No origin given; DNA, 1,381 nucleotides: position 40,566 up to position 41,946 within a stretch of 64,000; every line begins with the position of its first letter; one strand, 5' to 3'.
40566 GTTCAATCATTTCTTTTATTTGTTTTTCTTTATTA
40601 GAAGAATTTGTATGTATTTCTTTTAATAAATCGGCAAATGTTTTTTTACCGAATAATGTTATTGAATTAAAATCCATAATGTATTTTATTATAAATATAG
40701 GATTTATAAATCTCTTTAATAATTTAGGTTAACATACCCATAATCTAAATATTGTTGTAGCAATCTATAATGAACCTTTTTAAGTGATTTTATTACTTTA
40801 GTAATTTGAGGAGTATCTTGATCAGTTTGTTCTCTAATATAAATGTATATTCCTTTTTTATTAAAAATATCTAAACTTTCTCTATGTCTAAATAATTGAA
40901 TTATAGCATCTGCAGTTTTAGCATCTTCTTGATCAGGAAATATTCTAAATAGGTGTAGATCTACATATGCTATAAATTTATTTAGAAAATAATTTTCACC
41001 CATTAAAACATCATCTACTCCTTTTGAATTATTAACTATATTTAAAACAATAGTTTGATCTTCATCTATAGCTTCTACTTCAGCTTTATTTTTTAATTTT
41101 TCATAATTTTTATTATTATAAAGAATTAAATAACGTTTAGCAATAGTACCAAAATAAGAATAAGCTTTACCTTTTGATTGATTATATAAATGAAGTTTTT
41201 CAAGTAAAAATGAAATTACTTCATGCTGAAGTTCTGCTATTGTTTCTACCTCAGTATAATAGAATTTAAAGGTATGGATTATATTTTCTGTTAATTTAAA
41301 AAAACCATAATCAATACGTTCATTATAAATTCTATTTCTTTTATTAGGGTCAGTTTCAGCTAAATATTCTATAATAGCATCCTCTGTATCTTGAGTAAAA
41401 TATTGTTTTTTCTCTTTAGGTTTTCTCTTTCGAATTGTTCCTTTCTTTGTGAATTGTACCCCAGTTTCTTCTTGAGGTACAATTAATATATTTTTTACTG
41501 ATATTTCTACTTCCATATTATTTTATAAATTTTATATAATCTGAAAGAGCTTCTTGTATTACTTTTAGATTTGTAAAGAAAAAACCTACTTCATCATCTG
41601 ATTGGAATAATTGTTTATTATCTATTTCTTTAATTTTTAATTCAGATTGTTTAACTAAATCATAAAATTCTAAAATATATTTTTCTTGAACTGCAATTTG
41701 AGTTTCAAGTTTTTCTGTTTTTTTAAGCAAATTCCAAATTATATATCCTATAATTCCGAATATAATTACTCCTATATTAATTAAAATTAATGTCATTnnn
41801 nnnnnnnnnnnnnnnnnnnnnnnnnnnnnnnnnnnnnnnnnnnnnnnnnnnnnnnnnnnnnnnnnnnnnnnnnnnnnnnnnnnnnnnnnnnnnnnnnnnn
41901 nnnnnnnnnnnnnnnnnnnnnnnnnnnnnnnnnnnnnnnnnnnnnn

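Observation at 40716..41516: Candidate phage-encoded sigma factor placed directly upstream of the virion module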

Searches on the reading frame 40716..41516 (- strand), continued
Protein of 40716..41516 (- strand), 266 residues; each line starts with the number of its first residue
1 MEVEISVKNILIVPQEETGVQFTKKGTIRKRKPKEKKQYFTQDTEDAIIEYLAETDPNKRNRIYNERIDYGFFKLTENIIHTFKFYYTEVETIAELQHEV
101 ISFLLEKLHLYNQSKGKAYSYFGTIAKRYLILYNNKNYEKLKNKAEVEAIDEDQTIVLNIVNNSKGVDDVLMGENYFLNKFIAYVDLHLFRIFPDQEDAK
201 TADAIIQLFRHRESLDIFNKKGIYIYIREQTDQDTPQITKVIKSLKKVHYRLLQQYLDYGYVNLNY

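Call 98: search_protein_families(library=phrogs, proteins=[L001:7995-8693:+, L002:7986-8756:+, L003:5983-6693:+, P0325, P0078], max_evalue=1)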
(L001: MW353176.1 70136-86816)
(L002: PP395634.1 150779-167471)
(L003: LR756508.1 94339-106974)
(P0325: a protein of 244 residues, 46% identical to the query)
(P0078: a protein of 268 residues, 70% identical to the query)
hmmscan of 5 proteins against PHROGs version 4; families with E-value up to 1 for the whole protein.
L001:7995-8693:+ (232 aa): 3 families
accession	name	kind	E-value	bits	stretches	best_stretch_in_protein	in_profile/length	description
phrog_3314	-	unknown function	0.017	15.6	1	82-133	116-165/286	-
phrog_17206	-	unknown function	0.022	15.5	1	74-136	24-85/128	-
phrog_234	-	transcription regulation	0.5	11.4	1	5-116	5-117/181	late sigma transcription factor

L002:7986-8756:+ (256 aa): 2 families
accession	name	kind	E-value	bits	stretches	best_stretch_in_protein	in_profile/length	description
phrog_4500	-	unknown function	0.071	14.6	1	146-166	65-85/93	-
phrog_13463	-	lysis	0.14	12.7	1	105-218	200-305/318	endolysin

L003:5983-6693:+ (236 aa): 2 families
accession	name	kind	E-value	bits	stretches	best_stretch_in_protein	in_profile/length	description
phrog_12068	-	unknown function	0.036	15.1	0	40-76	22-60/68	-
phrog_1740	-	transcription regulation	0.19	11.2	1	12-155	42-167/567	RNA polymerase sigma factor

P0325 (244 aa): 0 families

P0078 (268 aa): 0 families
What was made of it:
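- On T4 gp55 late sigma family (phrog_234): The immuto homologue scores E 0.5 (call 98).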

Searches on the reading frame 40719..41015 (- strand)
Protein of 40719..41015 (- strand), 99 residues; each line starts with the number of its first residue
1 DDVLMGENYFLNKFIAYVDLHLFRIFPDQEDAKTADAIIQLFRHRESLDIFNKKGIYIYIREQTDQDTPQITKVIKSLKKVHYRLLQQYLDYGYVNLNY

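Call 58: predict_structure(alignment_id=A5)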
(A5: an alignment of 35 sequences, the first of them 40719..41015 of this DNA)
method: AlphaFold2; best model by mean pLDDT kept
length: 99 residues; sequences in the alignment: 35
mean_pLDDT: 89.5   pTM: 0.81
mean pLDDT of the five models: 89.5, 88.6, 88.4, 87.6, 87.0
residues with pLDDT >= 90: 73; 70-90: 15; 50-70: 10; < 50: 1
segments of 3 or more residues with pLDDT < 50: none
pLDDT, mean of each block of 10 residues (from residue 1): 70 96 97 96 74 87 95 97 95 89
secondary structure, 60 per line:
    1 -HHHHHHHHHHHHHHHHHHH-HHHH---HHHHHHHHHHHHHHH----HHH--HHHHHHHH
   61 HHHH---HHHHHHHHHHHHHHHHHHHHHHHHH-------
elements in order: H2-20 H22-25 H29-43 H53-64 H68-92
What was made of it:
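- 40737..41009 (-): C-terminal four-to-five-helix domain, aa 170-260, sigma-region-4-like (not proven). Domain model has pLDDT 89.5 and pTM 0.81 (call 58).
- On Sigma-70 superfamily (Pfam Sigma70_r2 / NCBIfam TIGR02937): The C-terminal domain model is confident (call 58).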

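Call 84: search_solved_structures(query=A5, max_evalue=10, show_alignments=3)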
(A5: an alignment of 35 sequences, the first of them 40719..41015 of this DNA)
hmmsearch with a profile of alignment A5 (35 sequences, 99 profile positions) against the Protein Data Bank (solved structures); distinct sequences matched with E-value up to 10: 3.
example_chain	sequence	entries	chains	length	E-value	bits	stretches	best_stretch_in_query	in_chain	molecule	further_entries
3uhf_A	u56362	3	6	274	0.41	13.8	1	21-55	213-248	Glutamate racemase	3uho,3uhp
3g1c_A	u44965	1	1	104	0.44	13.7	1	19-78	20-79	The TrpR like protein from Eubacterium eligens ATCC 27750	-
1o1z_A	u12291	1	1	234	0.69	13.1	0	12-48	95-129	glycerophosphodiester phosphodiesterase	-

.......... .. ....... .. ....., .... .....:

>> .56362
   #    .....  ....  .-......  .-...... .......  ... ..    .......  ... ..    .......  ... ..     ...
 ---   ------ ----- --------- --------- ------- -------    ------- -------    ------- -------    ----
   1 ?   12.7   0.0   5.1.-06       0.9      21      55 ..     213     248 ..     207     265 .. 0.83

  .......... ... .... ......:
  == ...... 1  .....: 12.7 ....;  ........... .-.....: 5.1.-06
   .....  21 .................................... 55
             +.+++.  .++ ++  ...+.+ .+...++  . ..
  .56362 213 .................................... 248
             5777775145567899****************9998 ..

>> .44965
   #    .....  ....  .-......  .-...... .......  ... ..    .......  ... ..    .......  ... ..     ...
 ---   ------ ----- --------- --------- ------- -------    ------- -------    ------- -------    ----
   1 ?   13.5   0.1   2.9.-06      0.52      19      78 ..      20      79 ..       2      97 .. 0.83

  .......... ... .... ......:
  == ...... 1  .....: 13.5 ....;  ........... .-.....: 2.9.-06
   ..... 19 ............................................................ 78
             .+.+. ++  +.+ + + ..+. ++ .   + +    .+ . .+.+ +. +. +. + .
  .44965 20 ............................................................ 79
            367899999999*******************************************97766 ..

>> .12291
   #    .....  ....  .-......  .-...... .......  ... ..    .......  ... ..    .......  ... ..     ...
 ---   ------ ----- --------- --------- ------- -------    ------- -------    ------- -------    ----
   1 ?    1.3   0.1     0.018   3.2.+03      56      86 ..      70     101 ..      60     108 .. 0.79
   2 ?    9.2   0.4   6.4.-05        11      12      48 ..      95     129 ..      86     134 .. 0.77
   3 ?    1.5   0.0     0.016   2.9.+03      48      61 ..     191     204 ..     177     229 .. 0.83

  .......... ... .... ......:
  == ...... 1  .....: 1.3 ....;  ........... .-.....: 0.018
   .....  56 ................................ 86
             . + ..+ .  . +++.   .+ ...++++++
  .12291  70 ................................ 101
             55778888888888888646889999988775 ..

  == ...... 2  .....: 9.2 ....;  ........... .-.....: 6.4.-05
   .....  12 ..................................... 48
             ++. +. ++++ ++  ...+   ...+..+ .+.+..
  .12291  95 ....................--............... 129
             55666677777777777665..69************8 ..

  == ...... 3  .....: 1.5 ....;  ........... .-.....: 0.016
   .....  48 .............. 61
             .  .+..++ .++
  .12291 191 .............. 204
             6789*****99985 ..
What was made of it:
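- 40776..40859 (-): Helix-turn-helix-like stretch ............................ (aa 220-247). A weak profile alignment places it on the HTH of a TrpR-like protein (call 84).
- Tried and rejected: Only a weak TrpR-like HTH hit (call 84).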

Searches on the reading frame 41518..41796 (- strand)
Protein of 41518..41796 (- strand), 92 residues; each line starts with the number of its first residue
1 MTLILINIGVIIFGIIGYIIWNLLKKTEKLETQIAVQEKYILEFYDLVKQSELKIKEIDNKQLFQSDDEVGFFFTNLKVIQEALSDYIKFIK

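Call 4: search_protein_families(library=phrogs, proteins=[window:41518-41796:-], max_evalue=0.01)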
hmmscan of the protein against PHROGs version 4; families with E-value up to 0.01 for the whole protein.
window:41518-41796:- (92 aa): 1 family
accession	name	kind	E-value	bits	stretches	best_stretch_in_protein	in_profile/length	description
phrog_739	-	lysis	0.0026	19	1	5-67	7-69/122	Rz-like spanin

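Call 78: search_protein_families(library=pfam, proteins=[window:41518-41796:-], max_evalue=0.01)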
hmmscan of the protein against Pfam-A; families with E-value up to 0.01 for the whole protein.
window:41518-41796:- (92 aa): 0 families
